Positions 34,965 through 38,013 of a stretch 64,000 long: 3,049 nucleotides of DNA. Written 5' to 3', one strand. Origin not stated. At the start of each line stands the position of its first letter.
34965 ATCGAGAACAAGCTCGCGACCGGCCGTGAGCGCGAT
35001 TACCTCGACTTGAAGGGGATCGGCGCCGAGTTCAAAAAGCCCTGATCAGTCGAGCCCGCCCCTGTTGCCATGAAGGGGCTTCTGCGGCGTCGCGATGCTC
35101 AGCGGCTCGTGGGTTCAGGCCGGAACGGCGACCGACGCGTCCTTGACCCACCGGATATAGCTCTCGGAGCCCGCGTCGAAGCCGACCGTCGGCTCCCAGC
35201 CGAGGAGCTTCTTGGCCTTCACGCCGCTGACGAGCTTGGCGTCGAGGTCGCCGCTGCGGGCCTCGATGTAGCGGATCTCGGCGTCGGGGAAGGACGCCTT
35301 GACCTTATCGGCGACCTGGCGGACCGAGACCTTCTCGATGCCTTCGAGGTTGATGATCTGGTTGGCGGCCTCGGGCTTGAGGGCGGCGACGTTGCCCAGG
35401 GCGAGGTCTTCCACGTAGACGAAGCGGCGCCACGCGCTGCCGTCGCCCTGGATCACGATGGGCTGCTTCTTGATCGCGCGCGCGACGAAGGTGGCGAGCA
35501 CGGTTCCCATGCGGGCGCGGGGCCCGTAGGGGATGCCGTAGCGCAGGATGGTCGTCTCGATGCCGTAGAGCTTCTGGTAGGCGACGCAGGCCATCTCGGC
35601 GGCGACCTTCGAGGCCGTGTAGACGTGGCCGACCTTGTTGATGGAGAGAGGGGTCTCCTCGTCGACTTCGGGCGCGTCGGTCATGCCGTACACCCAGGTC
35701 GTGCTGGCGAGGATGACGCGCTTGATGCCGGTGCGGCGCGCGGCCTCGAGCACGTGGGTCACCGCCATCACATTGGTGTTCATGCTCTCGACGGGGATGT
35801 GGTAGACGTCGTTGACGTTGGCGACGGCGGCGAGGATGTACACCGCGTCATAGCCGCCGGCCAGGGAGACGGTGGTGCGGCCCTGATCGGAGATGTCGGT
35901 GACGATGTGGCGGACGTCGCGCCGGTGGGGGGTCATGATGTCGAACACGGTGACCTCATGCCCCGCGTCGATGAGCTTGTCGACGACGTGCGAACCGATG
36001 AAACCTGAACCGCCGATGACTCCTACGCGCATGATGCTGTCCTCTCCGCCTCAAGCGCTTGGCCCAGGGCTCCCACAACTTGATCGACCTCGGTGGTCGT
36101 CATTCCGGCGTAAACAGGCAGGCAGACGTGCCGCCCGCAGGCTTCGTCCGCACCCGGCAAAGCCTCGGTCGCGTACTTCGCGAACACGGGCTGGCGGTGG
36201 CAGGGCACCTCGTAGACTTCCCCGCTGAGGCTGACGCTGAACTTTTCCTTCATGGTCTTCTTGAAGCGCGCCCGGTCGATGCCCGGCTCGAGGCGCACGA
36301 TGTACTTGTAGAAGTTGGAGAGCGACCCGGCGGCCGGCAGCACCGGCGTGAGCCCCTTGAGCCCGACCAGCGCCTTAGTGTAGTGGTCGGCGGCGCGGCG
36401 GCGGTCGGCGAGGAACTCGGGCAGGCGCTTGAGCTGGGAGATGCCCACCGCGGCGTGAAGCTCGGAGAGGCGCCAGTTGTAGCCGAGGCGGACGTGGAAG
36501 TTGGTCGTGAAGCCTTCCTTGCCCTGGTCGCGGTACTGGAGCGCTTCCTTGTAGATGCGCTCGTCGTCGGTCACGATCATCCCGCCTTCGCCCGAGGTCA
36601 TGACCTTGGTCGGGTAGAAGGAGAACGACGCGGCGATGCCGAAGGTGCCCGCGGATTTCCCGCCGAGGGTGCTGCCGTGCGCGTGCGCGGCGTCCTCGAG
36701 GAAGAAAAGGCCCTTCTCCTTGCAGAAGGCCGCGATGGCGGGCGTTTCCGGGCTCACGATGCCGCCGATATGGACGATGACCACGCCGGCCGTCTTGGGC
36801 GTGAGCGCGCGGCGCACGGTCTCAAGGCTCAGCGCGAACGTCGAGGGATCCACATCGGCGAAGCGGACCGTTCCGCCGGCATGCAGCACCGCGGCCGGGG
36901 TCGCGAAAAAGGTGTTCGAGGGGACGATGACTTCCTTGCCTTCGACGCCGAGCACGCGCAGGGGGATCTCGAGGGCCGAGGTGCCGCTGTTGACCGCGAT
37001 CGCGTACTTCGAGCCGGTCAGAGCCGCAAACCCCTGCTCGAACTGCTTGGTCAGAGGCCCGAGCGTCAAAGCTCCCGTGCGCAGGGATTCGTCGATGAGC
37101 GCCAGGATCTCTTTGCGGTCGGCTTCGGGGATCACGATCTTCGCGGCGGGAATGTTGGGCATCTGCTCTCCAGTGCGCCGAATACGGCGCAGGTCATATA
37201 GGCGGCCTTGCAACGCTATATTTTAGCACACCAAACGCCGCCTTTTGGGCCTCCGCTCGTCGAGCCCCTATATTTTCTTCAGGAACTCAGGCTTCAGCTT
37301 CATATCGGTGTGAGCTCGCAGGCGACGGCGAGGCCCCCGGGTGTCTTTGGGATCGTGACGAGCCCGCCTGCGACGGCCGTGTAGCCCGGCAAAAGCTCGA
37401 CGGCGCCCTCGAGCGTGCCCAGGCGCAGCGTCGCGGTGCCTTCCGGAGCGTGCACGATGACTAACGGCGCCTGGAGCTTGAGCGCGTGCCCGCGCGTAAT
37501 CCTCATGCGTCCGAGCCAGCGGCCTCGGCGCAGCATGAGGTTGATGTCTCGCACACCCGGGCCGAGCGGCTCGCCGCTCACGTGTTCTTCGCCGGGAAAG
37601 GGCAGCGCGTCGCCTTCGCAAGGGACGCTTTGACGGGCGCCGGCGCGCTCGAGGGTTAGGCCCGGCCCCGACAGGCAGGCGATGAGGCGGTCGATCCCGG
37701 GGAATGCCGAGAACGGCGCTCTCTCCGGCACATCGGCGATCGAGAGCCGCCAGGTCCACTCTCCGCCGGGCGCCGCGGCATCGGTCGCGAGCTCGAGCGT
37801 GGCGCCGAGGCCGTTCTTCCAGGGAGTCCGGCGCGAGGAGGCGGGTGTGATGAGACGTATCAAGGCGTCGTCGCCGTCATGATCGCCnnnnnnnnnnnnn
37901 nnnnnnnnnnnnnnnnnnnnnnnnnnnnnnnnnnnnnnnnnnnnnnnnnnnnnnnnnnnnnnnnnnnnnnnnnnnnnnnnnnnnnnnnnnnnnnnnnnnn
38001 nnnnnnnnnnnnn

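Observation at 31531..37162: Non-canonical Ara4N-like aminosugar-lipid modification cluster (GT2 + YdjC/NaxD deacetylase + ArnE/F pair + SDR + DegT)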

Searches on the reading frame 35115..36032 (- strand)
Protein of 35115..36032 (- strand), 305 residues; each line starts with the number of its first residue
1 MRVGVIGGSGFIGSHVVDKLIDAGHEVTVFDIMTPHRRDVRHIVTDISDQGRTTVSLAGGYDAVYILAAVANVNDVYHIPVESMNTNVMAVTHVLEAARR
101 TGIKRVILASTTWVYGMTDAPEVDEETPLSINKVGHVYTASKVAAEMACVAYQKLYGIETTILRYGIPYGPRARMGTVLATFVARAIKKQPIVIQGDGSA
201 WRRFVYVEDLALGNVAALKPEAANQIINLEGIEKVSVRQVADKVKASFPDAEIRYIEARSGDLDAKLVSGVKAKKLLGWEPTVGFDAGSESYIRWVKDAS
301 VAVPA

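Call 4: search_protein_families(library=ncbifam, proteins=[window:35115-36032:-], max_evalue=0.01)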
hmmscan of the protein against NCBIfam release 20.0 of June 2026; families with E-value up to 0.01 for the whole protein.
window:35115-36032:- (305 aa): 32 families (the best 25 are shown)
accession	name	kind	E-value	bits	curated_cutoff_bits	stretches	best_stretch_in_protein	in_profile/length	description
TIGR01179.1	galE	equivalog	2.9e-32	111.8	262.3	1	3-298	2-327/332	UDP-glucose 4-epimerase GalE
TIGR04180.1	EDH_00030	hypoth_equivalog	5.9e-32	110.9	475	1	5-281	3-294/297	NAD-dependent 4,6-dehydratase LegB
TIGR01181.1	dTDP_gluc_dehyt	equivalog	4.2e-31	108.2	365.1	1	5-299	4-314/321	dTDP-glucose 4,6-dehydratase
TIGR03466.1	HpnA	hypoth_equivalog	8.4e-21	74.2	367.65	1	2-243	2-241/327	hopanoid-associated sugar epimerase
NF007956.0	PRK10675.1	subfamily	2.4e-20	72.9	394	1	1-296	1-329/338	UDP-glucose 4-epimerase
NF047922.1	GDPFucSynFcl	equivalog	4.5e-18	65.7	500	1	2-297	4-302/308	GDP-L-fucose synthase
NF042422.1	oxyalk_red_OleD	equivalog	2e-15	57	580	1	1-219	1-216/329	2-alkyl-3-oxoalkanoate reductase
TIGR02622.1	CDP_4_6_dhtase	equivalog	4.4e-15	55.7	278.45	1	13-158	28-174/352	CDP-glucose 4,6-dehydratase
NF058621.1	DiazavRedAvaA7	equivalog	1.3e-14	54.6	400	1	1-223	1-224/304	3-diazoavenalumate denitrifying reductase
TIGR02197.1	heptose_epim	equivalog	1.8e-14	53.7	274.6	1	5-257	3-270/316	ADP-glyceromanno-heptose 6-epimerase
NF007490.0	PRK10084.1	subfamily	7.5e-14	51.5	649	1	1-297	1-335/361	dTDP-glucose 4,6-dehydratase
NF011728.1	PRK15181.1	equivalog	2.6e-12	46.4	760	1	61-299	91-340/348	Vi polysaccharide biosynthesis UDP-N-acetylglucosaminuronic acid C-4 epimerase TviC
NF008872.0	PRK11908.1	equivalog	1.2e-11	44.3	294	1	2-248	3-274/349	bifunctional UDP-4-keto-pentose/UDP-xylose synthase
NF042423.1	oxyalk_red_Shew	equivalog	1.5e-11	44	580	1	2-215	10-218/331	2-alkyl-3-oxoalkanoate reductase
NF007582.0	PRK10217.1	equivalog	1.1e-10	41.2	698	1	5-295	6-330/355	dTDP-glucose 4,6-dehydratase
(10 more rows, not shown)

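Call 5: search_protein_families(library=pfam, proteins=[window:35115-36032:-], max_evalue=0.01)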
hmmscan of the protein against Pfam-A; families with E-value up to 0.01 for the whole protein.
window:35115-36032:- (305 aa): 8 families
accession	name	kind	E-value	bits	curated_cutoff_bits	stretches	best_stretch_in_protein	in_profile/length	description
PF01370.27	Epimerase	-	2.2e-48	165.2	20.9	1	5-228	3-238/240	NAD dependent epimerase/dehydratase family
PF16363.11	GDP_Man_Dehyd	-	3.2e-37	129.2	27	1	5-289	2-329/332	GDP-mannose 4,6 dehydratase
PF01073.25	3Beta_HSD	-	5.6e-20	72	22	1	5-219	2-230/280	3-beta hydroxysteroid dehydrogenase/isomerase family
PF07993.18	NAD_binding_4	-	7.4e-12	45.4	20.1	1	57-170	85-209/258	Male sterility protein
PF13460.12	NAD_binding_10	-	2.8e-10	40.8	27.2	1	7-165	1-143/184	NAD(P)H-binding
PF02719.21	Polysacc_synt_2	-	6.2e-10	39.2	20.2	1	38-261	54-266/293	Polysaccharide biosynthesis protein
PF04321.23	RmlD_sub_bind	-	1.3e-08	34.7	27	1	1-223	1-202/287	RmlD substrate binding domain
PF05368.20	NmrA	-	7.4e-05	22.9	27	1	2-111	4-107/298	NmrA-like family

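Call 9: find_encoding_contigs(protein=window:35115-36032:-, flank=10000, max_places=6)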
Protein window:35115-36032:- (305 aa): no gene with exactly this product is on record in the collection.

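Call 30: search_solved_structures(query=window:35115-36032:-, max_evalue=1e-20)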
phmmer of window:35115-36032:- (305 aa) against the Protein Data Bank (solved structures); distinct sequences matched with E-value up to 1e-20: 24.
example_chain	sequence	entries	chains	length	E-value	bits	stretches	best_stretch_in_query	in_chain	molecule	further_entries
4lk3_A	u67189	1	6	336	1.4e-40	142.8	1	2-295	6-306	UDP-glucuronic acid decarboxylase 1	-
4gll_A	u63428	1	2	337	3.5e-40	141.4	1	2-295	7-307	UDP-glucuronic acid decarboxylase 1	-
4m55_A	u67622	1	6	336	3.5e-40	141.4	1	2-295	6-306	UDP-glucuronic acid decarboxylase 1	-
2b69_A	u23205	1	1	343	3.8e-40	141.4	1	2-295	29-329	UDP-glucuronate decarboxylase 1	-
3icp_A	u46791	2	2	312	5.9e-37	130.9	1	1-284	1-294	NAD-dependent epimerase/dehydratase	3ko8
3aw9_A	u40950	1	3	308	4.6e-36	127.9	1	1-284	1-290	NAD-dependent epimerase/dehydratase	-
4zrm_A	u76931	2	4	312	4.5e-32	114.8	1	2-294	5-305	UDP-glucose 4-epimerase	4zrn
2p5u_A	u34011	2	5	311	3.9e-27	98.6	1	1-289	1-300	UDP-glucose 4-epimerase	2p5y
6wjb_A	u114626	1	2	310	4.5e-27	98.4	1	2-233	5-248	NAD-dependent epimerase/dehydratase family protein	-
6wj9_A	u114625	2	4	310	2.1e-26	96.3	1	2-233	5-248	NAD-dependent epimerase/dehydratase family protein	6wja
6zl6_A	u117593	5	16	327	4.3e-26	95.2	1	1-297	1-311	Epimerase domain-containing protein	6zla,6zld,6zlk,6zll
6zlj_A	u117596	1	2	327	7.2e-26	94.5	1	1-297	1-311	Epimerase domain-containing protein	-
8shh_A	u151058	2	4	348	1.4e-25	93.5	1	2-297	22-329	dTDP-glucose 4,6-dehydratase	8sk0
8vr2_A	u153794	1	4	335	3.8e-25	92.1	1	3-296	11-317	NAD-dependent epimerase/dehydratase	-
1r6d_A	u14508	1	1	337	1.5e-24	90.1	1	1-298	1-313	TDP-glucose-4,6-dehydratase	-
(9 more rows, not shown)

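Call 56: search_solved_structures(query=window:35115-36032:-, max_evalue=1e-36, show_alignments=2)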
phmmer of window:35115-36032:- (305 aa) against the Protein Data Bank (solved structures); distinct sequences matched with E-value up to 1e-36: 5.
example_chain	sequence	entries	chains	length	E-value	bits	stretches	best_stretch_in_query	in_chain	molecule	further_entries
4lk3_A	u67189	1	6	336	1.4e-40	142.8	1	2-295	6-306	UDP-glucuronic acid decarboxylase 1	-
4gll_A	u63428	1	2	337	3.5e-40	141.4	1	2-295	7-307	UDP-glucuronic acid decarboxylase 1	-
4m55_A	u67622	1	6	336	3.5e-40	141.4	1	2-295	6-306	UDP-glucuronic acid decarboxylase 1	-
2b69_A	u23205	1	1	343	3.8e-40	141.4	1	2-295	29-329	UDP-glucuronate decarboxylase 1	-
3icp_A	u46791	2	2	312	5.9e-37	130.9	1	1-284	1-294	NAD-dependent epimerase/dehydratase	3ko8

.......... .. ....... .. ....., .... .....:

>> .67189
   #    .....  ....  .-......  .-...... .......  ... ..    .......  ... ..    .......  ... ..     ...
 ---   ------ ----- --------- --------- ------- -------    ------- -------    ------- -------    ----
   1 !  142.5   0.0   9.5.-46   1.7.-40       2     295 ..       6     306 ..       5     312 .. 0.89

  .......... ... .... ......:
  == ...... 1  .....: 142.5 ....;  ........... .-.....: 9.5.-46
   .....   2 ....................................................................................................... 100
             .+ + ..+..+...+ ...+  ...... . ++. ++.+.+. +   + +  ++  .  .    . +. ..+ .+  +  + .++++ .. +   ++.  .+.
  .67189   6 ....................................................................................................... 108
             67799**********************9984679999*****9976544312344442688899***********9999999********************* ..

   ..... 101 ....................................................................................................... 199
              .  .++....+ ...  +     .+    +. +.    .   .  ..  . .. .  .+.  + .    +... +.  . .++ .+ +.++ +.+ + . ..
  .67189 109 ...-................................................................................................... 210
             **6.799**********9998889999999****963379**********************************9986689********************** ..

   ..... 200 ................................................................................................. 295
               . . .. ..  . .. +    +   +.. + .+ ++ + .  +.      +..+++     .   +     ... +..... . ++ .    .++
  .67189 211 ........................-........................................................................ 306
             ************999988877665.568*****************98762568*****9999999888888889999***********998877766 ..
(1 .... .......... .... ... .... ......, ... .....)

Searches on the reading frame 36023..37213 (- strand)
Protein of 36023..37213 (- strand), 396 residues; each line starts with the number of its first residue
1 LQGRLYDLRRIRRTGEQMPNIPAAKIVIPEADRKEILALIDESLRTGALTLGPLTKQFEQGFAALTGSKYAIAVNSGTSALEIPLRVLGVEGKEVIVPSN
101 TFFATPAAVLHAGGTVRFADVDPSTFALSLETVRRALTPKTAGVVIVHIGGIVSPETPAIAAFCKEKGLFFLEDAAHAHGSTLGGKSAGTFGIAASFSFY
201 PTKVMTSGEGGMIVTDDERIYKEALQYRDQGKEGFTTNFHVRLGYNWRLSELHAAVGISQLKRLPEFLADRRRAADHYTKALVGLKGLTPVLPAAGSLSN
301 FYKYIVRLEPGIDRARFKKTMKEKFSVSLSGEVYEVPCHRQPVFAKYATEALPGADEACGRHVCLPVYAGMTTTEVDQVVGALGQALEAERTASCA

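Call 4: search_protein_families(library=ncbifam, proteins=[window:36023-37213:-], max_evalue=0.01)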
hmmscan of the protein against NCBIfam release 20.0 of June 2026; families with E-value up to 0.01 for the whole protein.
window:36023-37213:- (396 aa): 21 families
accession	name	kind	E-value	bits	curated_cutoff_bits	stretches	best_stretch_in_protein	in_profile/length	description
TIGR03588.1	PseC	equivalog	4e-71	239.9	423.5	1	38-386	15-379/380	UDP-4-amino-4,6-dideoxy-N-acetyl-beta-L-altrosamine transaminase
TIGR04181.1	NHT_00031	hypoth_equivalog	6e-60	203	420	1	50-366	27-357/359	LegC family aminotransferase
TIGR04427.1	PLP_DesI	equivalog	6.5e-54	183.5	650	1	31-381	29-377/390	dTDP-4-dehydro-6-deoxyglucose aminotransferase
NF008658.2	PRK11658.1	equivalog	5.2e-52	176.8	631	1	29-387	10-377/379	UDP-4-amino-4-deoxy-L-arabinose aminotransferase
NF008687.0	PRK11706.1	equivalog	2.8e-48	164.6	375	1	41-384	18-371/375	dTDP-4-amino-4,6-dideoxygalactose transaminase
NF011936.0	PRK15407.1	equivalog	1.2e-45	156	423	2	31-235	44-255/440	lipopolysaccharide biosynthesis protein RfbH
TIGR02379.1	ECA_wecE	subfamily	5.3e-39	134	434.85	1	37-387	14-375/376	dTDP-4-amino-4,6-dideoxy-D-glucose transaminase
NF041364.1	GntC_guanitoxin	equivalog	9.6e-07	28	415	1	71-148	62-142/356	guanitoxin biosynthesis PLP-dependent (S)-gamma-hydroxy-L-arginine cyclodehydratase GntC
NF005817.0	PRK07683.1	equivalog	1.2e-05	24.2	575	1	71-174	92-200/387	aminotransferase A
NF005305.0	PRK06836.1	equivalog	5e-05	22.7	376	1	76-147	105-177/396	pyridoxal phosphate-dependent aminotransferase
NF004770.0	PRK06108.1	subfamily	0.00011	21.2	422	1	58-172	86-207/396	pyridoxal phosphate-dependent aminotransferase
NF004621.0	PRK05957.1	equivalog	0.00013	20.8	498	1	80-177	101-202/389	pyridoxal phosphate-dependent aminotransferase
NF005816.0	PRK07682.1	equivalog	0.00016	20.4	620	1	71-174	92-202/390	aminotransferase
NF005871.0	PRK07811.1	equivalog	0.00039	19.1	513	1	50-144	58-150/389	cystathionine gamma-synthase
NF006569.0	PRK09082.1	subfamily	0.00053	19.2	420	1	57-146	79-169/386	methionine aminotransferase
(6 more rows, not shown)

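Call 5: search_protein_families(library=pfam, proteins=[window:36023-37213:-], max_evalue=0.01)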
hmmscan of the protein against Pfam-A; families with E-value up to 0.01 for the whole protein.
window:36023-37213:- (396 aa): 4 families
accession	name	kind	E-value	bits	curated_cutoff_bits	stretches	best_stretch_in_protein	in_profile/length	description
PF01041.23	DegT_DnrJ_EryC1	-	8.3e-106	354.7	19.8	1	32-383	3-359/360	DegT/DnrJ/EryC1/StrS aminotransferase family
PF01212.27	Beta_elim_lyase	-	8.2e-09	35.6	27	1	54-282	33-265/288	Beta-eliminating lyase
PF01053.26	Cys_Met_Meta_PP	-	7.3e-05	21.9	27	1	53-171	52-170/381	Cys/Met metabolism PLP-dependent enzyme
PF00155.27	Aminotran_1_2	-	0.00024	20.9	19.7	1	55-181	44-192/361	Aminotransferase class I and II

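Call 31: search_solved_structures(query=window:36023-37213:-, max_evalue=1e-40)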
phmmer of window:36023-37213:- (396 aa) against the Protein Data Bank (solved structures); distinct sequences matched with E-value up to 1e-40: 12.
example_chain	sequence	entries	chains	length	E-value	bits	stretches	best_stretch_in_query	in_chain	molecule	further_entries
3dr7_A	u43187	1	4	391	4.1e-59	203.8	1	18-387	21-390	Putative perosamine synthetase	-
3bn1_A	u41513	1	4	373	8.5e-59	202.7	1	20-387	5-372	Perosamine synthetase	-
3dr4_A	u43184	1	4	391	2.8e-58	201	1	18-387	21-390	Putative perosamine synthetase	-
7b0d_A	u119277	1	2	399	1.3e-46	162.6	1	33-387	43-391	Glutamine--scyllo-inositol transaminase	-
7l7x_AAA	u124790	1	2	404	3.6e-44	154.6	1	52-276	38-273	DegT/DnrJ/EryC1/StrS aminotransferase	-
7b0m_AAA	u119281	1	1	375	3.6e-44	154.6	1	30-323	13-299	Sugar aminotransferase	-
5uid_A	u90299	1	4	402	2.8e-43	151.6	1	37-389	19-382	Aminotransferase TlmJ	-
4lc3_A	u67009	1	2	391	6.2e-43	150.5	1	22-388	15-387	Putative UDP-4-amino-4-deoxy-l-arabinose--oxoglutarate aminotransferase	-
1mdo_A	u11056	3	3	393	1.3e-42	149.5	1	35-385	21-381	ArnB aminotransferase | UDP-4-amino-4-deoxy-L-arabinose--oxoglutarate aminotransferase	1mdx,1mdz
4oca_A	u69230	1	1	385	9.4e-42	146.6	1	35-385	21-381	UDP-4-amino-4-deoxy-L-arabinose--oxoglutarate aminotransferase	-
8sng_A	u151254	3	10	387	8.6e-41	143.5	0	37-385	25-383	UDP-4-amino-4-deoxy-L-arabinose--oxoglutarate aminotransferase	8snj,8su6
3frk_A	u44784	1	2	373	8.7e-41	143.4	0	39-383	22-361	QdtB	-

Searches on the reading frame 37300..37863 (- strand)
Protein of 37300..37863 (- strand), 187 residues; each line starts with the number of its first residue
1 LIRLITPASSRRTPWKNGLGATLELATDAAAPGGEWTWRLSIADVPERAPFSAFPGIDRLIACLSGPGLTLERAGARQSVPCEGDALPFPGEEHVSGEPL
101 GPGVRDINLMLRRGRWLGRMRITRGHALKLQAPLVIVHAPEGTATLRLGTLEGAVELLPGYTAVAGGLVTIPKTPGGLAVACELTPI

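Call 7: search_protein_families(library=ncbifam, proteins=[window:37300-37863:-], max_evalue=0.00001)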
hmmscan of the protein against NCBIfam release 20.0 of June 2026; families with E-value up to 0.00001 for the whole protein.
window:37300-37863:- (187 aa): 1 family
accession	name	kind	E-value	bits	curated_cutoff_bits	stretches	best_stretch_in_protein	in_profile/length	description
NF008488.0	PRK11396.1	equivalog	4.9e-09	36.2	292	1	15-123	14-122/191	environmental stress-induced protein Ves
